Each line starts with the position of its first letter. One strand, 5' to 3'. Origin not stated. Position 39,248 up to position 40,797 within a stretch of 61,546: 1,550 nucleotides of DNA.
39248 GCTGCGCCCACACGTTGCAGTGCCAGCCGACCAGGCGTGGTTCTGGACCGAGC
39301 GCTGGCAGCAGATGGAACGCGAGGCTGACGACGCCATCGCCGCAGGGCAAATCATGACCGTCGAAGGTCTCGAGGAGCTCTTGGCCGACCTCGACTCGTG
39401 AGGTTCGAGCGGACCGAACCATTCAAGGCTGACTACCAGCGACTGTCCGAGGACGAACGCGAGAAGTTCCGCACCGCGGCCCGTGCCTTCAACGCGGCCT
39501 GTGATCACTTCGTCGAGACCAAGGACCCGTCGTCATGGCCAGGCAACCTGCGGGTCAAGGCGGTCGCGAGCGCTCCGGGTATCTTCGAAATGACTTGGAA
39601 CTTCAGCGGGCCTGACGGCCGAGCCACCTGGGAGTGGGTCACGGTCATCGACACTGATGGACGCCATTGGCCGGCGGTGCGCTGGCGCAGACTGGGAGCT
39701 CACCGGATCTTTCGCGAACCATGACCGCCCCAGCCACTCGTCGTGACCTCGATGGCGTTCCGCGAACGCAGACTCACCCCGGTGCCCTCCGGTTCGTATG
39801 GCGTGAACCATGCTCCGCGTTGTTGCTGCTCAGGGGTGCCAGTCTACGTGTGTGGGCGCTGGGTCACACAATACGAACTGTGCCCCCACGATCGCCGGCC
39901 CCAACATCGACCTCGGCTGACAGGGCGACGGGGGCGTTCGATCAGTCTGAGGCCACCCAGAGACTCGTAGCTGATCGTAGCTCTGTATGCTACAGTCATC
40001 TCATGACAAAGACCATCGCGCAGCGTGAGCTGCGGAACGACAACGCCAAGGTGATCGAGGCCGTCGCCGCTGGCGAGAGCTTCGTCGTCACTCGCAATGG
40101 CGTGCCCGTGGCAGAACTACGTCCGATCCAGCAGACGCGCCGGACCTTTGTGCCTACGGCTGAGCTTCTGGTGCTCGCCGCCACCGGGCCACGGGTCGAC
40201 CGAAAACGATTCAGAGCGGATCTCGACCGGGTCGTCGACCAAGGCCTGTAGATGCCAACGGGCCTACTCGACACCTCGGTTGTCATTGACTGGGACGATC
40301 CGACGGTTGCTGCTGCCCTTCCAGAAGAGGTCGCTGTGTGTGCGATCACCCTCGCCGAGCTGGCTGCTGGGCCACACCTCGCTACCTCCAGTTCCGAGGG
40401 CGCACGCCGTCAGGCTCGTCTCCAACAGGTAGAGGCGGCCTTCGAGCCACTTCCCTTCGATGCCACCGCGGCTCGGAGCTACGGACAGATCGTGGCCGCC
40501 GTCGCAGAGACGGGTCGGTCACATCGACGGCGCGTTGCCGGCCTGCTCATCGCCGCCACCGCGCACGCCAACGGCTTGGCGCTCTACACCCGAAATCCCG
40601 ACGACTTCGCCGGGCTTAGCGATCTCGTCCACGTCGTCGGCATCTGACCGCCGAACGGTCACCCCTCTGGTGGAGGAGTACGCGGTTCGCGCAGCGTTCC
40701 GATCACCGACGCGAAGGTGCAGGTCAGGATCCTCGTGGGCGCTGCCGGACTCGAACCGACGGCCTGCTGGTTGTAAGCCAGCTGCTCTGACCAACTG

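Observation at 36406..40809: Five-module toxin-antitoxin array abutting the 3' end of tRNA-Val, with a conserved repeat carrying tRNA-end-like sequence between modules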

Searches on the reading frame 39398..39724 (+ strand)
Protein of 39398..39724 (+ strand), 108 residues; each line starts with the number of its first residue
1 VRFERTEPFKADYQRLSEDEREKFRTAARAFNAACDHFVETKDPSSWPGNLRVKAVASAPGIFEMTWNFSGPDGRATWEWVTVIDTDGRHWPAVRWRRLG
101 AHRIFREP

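Call 7: search_protein_families(library=pfam, proteins=[window:39398-39724:+], max_evalue=0.01)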
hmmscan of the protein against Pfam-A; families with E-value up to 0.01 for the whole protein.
window:39398-39724:+ (108 aa): 0 families

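Call 67: find_encoding_contigs(protein=window:39398-39724:+, flank=8000, max_places=8)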
Protein window:39398-39724:+ (108 aa): 23 contigs read that carry it; 8 places shown.
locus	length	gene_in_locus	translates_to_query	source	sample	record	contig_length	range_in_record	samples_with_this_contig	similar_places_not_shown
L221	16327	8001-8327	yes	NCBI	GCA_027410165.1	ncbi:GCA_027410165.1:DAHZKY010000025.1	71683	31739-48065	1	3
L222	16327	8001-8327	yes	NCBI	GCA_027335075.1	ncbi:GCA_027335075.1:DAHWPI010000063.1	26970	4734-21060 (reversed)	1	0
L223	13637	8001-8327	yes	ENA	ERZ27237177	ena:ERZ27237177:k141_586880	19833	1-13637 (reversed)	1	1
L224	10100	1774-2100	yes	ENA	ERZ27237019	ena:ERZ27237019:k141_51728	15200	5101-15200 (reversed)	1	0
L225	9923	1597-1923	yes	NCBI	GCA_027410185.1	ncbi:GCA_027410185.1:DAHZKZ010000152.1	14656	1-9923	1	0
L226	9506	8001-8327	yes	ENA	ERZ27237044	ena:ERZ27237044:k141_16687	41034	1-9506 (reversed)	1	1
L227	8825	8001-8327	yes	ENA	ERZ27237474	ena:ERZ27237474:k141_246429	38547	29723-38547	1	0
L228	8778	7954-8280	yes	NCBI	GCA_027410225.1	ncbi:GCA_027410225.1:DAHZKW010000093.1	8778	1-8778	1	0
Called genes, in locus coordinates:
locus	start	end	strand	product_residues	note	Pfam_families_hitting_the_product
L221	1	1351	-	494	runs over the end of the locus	PF04932:Wzy_C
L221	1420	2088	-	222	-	PF02706:Wzz (weak)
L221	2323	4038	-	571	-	PF00342:PGI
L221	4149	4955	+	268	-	PF00106:adh_short, PF08659:KR (weak), PF13561:adh_short_C2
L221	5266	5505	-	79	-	PF02604:PhdYeFM_antitox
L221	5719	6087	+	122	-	PF08681:TacA1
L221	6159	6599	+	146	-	PF00583:Acetyltransf_1, PF13508:Acetyltransf_7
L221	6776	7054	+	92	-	PF02604:PhdYeFM_antitox (weak)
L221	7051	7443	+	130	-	PF01850:PIN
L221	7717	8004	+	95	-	-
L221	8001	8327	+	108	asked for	-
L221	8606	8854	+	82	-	PF02604:PhdYeFM_antitox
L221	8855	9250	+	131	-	PF01850:PIN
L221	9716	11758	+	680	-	PF13415:Beta-prop_FBX42 (faint), PF24996:NANM (faint), PF25210:Kelch_FKB95 (faint), PF01344:Kelch_1 (faint), PF07646:Kelch_2 (faint), PF24681:Kelch_KLHDC2_KLHL20_DRC7 (weak), PF13360:PQQ_2 (weak)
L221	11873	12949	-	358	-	PF01546:Peptidase_M20, PF07687:M20_dimer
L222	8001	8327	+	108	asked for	-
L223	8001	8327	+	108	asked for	-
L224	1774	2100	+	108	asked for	-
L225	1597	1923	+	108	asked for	-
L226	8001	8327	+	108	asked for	-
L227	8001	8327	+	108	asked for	-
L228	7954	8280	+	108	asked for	-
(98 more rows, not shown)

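Call 78: search_protein_families(library=ncbifam, proteins=[window:39398-39724:+], max_evalue=0.01)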
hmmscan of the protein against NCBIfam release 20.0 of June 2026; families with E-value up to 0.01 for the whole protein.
window:39398-39724:+ (108 aa): 0 families

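Call 79: search_solved_structures(query=window:39398-39724:+, max_evalue=1)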
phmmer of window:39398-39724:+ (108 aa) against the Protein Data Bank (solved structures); distinct sequences matched with E-value up to 1: 2.
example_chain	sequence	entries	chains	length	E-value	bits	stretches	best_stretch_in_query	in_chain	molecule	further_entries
3dsz_A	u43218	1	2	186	0.56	13.7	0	11-63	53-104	engineered human lipocalin 2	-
4fva_A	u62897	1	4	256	0.85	13.1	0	50-99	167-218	5'-tyrosyl-DNA phosphodiesterase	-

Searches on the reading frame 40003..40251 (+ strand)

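Call 7: search_protein_families(library=pfam, proteins=[window:40003-40251:+], max_evalue=0.01)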
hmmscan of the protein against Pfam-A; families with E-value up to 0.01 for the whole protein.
window:40003-40251:+ (82 aa): 1 family
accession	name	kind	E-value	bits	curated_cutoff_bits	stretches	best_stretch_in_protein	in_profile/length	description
PF02604.26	PhdYeFM_antitox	-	1.8e-09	37.7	29.8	1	3-67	2-66/74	Antitoxin Phd_YefM, type II toxin-antitoxin system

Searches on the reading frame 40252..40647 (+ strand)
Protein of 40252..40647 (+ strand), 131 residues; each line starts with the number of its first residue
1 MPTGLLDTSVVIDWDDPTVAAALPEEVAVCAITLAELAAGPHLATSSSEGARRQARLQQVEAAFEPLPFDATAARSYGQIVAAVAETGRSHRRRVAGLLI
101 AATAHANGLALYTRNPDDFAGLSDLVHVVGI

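Call 7: search_protein_families(library=pfam, proteins=[window:40252-40647:+], max_evalue=0.01)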
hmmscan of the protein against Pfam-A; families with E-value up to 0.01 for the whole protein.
window:40252-40647:+ (131 aa): 1 family
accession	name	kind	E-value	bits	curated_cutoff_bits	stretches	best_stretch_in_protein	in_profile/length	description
PF01850.27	PIN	-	7.5e-12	46.4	23.6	1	5-120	2-115/120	PIN domain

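Call 66: find_encoding_contigs(protein=window:40252-40647:+, flank=8000, max_places=8)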
Protein window:40252-40647:+ (131 aa): 20 contigs read that carry it; 8 places shown.
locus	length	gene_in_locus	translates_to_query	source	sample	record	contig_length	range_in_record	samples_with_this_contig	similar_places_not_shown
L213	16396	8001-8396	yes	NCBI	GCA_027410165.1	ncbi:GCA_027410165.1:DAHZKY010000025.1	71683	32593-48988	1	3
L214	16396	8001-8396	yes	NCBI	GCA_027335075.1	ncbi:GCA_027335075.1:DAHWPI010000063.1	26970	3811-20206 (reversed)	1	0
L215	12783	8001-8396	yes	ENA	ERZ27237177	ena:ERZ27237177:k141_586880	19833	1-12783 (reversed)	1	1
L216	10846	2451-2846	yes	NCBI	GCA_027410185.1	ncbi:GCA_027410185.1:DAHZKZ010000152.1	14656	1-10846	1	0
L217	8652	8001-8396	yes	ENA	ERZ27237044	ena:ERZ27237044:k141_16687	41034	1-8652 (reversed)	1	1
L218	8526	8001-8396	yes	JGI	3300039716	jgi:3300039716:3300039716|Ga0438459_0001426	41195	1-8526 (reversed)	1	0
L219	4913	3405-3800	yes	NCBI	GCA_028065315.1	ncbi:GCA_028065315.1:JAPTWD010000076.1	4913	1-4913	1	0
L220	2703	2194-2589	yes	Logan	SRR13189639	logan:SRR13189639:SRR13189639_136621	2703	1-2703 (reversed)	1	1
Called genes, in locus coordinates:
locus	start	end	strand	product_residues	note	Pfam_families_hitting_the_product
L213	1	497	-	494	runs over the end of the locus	PF04932:Wzy_C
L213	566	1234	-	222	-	PF02706:Wzz (weak)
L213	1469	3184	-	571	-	PF00342:PGI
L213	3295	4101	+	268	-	PF00106:adh_short, PF08659:KR (weak), PF13561:adh_short_C2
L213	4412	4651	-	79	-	PF02604:PhdYeFM_antitox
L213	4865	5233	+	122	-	PF08681:TacA1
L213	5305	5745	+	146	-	PF00583:Acetyltransf_1, PF13508:Acetyltransf_7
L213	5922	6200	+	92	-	PF02604:PhdYeFM_antitox (weak)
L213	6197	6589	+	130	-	PF01850:PIN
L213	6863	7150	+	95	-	-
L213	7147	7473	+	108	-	-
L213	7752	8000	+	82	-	PF02604:PhdYeFM_antitox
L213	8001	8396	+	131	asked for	PF01850:PIN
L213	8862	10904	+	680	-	PF13415:Beta-prop_FBX42 (faint), PF24996:NANM (faint), PF25210:Kelch_FKB95 (faint), PF01344:Kelch_1 (faint), PF07646:Kelch_2 (faint), PF24681:Kelch_KLHDC2_KLHL20_DRC7 (weak), PF13360:PQQ_2 (weak)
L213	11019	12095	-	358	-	PF01546:Peptidase_M20, PF07687:M20_dimer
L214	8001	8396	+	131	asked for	PF01850:PIN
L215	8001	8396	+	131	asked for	PF01850:PIN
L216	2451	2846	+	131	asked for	PF01850:PIN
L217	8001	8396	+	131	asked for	PF01850:PIN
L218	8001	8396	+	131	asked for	PF01850:PIN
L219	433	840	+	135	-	-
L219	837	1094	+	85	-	-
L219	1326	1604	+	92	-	PF02604:PhdYeFM_antitox (weak)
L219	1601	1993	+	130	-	PF01850:PIN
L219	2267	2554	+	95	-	-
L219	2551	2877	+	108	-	-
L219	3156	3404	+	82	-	PF02604:PhdYeFM_antitox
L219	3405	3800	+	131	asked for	PF01850:PIN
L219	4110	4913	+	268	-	?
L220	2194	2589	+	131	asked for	PF01850:PIN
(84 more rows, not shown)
